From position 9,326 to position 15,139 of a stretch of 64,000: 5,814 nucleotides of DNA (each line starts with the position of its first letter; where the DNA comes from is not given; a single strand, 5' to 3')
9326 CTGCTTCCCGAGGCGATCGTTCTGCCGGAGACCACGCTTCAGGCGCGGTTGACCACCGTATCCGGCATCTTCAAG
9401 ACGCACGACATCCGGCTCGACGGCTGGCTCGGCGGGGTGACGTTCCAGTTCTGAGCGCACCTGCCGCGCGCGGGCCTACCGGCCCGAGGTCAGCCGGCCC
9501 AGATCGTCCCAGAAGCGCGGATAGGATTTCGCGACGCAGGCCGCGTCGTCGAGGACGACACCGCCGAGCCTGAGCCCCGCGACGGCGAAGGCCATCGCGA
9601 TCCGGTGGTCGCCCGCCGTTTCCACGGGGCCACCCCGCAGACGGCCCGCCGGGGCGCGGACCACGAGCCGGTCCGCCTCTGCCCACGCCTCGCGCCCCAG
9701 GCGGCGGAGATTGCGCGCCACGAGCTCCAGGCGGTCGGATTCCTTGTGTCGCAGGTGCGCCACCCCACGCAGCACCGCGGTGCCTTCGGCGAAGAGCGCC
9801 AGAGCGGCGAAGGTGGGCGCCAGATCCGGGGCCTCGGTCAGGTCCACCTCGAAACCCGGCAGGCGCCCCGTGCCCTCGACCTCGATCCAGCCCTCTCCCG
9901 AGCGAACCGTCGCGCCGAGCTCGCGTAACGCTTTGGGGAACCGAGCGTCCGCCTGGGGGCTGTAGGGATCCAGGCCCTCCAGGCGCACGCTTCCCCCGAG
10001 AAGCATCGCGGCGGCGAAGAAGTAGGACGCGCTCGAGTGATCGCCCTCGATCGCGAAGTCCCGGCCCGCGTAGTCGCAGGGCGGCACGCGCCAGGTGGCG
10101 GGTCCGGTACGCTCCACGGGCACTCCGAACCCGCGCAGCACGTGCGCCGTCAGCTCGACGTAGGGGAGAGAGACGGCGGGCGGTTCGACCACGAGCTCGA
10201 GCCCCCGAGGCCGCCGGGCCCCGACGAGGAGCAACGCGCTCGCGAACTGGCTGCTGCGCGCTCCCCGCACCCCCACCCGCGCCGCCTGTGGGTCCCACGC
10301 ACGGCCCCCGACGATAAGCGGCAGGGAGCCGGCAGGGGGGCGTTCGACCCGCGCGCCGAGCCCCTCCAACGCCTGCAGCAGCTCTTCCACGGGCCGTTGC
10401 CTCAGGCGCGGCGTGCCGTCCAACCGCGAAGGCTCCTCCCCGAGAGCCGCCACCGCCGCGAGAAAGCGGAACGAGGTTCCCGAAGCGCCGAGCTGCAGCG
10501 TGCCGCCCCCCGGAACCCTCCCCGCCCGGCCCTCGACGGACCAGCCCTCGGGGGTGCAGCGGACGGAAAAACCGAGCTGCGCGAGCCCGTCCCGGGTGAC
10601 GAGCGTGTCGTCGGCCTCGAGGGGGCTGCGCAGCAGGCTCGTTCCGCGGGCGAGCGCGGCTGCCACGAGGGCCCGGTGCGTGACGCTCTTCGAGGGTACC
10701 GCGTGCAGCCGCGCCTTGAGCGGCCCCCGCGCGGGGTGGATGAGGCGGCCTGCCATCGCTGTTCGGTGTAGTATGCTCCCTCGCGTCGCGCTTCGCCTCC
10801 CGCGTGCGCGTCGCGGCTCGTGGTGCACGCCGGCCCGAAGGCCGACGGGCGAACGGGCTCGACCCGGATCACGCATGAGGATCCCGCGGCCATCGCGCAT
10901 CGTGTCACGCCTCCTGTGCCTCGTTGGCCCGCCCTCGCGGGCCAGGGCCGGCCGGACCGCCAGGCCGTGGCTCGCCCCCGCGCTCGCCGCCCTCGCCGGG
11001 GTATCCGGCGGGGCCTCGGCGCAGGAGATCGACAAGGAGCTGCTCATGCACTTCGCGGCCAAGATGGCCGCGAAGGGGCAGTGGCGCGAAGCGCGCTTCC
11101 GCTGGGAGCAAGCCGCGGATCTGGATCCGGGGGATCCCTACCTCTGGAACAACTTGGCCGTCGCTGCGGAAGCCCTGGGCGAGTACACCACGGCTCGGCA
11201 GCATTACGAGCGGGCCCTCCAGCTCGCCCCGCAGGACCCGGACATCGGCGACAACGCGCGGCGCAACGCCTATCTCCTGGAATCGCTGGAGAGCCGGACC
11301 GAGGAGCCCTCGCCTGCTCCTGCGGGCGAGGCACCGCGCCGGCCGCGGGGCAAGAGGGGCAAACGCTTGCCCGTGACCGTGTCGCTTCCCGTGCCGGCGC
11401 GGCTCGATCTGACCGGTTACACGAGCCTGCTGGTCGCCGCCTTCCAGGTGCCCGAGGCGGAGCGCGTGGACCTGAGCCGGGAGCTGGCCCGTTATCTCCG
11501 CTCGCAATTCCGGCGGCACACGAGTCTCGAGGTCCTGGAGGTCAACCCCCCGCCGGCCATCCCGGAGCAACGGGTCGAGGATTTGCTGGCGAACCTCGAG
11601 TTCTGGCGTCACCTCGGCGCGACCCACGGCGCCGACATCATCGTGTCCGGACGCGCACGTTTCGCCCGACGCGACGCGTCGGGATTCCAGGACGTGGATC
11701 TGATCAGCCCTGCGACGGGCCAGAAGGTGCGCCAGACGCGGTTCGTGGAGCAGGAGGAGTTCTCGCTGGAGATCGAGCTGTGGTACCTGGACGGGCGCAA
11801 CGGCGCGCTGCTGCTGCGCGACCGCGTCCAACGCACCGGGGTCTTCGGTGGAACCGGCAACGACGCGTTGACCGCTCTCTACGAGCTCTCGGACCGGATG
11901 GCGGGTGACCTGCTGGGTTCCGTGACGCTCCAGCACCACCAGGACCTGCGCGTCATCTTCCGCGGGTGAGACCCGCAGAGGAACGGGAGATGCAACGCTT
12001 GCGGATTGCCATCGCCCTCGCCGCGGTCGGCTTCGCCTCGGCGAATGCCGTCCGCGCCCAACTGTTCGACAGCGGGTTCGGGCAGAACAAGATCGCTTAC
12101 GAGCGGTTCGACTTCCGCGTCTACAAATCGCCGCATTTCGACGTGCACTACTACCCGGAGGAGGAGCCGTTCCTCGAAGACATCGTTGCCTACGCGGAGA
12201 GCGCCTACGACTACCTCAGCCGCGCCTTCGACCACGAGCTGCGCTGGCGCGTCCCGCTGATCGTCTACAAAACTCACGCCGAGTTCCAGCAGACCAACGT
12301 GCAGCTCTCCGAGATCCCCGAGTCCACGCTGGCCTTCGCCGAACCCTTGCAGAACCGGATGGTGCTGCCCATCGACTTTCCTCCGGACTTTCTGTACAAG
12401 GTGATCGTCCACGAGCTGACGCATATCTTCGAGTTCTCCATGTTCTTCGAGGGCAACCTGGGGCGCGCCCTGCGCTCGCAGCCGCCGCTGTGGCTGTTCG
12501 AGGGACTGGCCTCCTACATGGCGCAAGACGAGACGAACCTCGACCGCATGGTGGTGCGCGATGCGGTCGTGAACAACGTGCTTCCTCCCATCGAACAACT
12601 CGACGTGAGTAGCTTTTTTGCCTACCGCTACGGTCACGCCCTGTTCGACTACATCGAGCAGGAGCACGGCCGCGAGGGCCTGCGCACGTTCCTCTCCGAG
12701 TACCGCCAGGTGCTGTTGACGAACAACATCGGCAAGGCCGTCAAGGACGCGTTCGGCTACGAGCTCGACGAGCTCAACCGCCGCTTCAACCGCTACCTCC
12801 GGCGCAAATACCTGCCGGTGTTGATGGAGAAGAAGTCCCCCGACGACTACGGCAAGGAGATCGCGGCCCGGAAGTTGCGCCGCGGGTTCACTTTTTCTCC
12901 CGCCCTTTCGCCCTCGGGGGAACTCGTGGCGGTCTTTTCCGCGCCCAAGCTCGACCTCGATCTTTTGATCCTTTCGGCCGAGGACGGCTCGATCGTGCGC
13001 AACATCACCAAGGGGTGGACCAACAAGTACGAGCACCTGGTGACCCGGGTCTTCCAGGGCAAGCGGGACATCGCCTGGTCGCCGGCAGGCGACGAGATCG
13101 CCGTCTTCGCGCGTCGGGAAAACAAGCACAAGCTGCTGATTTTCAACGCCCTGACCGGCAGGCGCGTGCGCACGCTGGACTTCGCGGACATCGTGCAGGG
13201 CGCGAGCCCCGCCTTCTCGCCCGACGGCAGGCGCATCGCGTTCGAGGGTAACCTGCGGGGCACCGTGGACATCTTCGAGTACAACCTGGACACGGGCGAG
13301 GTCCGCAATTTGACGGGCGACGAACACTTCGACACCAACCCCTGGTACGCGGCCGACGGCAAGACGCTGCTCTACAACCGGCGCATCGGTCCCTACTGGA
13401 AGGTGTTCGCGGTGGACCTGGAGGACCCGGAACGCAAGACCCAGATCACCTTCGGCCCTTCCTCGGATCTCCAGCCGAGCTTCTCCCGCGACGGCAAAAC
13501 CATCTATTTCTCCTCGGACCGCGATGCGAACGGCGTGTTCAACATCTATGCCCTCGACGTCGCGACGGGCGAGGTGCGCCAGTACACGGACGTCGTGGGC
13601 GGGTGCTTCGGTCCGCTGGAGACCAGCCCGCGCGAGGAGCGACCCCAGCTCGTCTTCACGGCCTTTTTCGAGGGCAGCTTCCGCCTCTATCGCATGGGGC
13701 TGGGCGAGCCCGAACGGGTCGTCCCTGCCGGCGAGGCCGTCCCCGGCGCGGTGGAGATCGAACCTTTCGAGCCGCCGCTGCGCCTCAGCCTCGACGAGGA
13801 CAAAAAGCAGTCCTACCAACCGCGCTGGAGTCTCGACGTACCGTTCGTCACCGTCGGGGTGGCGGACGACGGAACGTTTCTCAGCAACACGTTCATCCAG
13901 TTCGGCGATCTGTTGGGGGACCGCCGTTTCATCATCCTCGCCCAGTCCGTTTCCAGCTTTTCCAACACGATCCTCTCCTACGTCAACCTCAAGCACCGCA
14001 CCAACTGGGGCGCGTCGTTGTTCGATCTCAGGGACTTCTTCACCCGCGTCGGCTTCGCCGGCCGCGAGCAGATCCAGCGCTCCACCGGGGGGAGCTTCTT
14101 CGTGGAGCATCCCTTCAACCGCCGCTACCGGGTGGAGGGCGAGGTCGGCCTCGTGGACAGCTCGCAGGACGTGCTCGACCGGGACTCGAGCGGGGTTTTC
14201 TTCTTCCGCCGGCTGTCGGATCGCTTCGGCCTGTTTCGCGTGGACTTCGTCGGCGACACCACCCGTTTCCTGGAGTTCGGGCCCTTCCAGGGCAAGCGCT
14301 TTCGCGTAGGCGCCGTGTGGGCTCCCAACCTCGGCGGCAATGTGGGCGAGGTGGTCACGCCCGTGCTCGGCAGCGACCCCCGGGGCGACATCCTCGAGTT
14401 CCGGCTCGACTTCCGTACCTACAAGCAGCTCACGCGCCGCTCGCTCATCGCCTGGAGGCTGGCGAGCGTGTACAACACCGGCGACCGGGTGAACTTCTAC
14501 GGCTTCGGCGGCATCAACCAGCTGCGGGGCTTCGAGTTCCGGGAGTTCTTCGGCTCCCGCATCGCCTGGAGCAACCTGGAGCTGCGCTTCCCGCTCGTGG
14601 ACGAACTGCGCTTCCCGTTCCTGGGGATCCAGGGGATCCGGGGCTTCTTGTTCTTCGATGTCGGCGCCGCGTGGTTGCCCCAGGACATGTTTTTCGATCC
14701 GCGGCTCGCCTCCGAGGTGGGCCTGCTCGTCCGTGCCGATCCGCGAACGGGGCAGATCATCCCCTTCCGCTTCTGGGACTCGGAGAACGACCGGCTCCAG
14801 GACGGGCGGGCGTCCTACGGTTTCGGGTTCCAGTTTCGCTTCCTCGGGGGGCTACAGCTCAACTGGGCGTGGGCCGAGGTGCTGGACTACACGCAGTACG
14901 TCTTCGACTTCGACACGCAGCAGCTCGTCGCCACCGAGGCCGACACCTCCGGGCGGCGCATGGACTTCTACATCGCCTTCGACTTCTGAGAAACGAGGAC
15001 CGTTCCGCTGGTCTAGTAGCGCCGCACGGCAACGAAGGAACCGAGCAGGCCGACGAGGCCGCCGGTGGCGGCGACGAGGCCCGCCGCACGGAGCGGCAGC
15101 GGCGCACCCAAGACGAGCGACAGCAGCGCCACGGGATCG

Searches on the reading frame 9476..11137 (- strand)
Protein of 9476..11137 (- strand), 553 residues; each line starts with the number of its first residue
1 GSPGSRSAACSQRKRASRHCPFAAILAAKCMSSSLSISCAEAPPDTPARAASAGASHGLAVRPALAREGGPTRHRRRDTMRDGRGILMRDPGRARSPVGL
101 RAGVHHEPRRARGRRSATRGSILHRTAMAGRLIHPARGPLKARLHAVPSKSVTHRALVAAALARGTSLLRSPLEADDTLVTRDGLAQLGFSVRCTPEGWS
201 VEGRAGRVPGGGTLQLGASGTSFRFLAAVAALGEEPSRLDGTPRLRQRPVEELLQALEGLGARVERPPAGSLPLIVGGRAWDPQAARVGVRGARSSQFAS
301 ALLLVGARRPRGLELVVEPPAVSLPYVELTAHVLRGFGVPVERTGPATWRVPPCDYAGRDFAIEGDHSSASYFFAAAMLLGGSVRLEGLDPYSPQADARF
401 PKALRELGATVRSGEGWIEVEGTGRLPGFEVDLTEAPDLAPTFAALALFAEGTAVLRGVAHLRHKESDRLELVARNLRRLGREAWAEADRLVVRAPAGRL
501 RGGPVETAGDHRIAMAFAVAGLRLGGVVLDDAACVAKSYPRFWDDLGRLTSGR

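Call 69: search_protein_families(library=pfam, proteins=[window:9476-11137:-], max_evalue=0.00001)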
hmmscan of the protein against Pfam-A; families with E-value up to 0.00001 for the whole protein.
window:9476-11137:- (553 aa): 1 family
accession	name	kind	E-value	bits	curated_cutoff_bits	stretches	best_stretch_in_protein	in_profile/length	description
PF00275.25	EPSP_synthase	-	1.4e-97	327.5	22.8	1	138-546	5-417/417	EPSP synthase (3-phosphoshikimate 1-carboxyvinyltransferase)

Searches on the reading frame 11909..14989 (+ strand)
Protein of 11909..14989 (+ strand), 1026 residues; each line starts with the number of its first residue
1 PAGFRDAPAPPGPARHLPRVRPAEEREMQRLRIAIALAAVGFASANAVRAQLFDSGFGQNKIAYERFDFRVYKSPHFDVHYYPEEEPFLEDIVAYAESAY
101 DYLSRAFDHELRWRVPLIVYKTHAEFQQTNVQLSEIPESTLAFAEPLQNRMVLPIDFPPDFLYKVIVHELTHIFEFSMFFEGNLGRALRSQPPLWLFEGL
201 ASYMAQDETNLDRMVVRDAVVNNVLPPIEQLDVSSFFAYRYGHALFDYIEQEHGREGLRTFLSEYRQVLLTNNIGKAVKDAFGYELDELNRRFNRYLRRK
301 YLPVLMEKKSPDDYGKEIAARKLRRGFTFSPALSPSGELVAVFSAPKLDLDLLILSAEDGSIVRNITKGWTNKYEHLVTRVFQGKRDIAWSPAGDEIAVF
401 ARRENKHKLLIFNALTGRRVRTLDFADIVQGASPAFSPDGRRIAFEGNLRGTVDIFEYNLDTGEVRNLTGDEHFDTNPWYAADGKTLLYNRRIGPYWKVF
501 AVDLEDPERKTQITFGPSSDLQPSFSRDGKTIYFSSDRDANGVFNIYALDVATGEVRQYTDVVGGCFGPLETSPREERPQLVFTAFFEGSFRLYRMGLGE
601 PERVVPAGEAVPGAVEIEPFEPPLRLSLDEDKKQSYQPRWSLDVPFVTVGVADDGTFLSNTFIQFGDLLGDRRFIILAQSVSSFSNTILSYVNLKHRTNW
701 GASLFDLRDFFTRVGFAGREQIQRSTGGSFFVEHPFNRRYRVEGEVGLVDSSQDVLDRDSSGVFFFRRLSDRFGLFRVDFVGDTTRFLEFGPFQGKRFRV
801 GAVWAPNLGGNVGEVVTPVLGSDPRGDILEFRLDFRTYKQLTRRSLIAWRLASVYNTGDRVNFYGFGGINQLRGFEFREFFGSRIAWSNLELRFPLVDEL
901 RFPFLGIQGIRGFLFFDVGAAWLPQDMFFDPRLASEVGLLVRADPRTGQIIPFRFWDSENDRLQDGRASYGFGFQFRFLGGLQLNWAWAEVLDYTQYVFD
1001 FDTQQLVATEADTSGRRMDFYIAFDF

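Call 69: search_protein_families(library=pfam, proteins=[window:11909-14989:+], max_evalue=0.00001)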
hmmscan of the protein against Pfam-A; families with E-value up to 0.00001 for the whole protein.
window:11909-14989:+ (1026 aa): 2 families
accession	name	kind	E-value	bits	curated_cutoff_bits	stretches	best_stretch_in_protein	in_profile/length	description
PF07676.18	PD40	-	2.4e-16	59.7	20.9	1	511-547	2-37/38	WD40-like Beta Propeller Repeat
PF13485.12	Peptidase_MA_2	-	3.1e-06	27.6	32.4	1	115-297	21-199/201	Peptidase MA superfamily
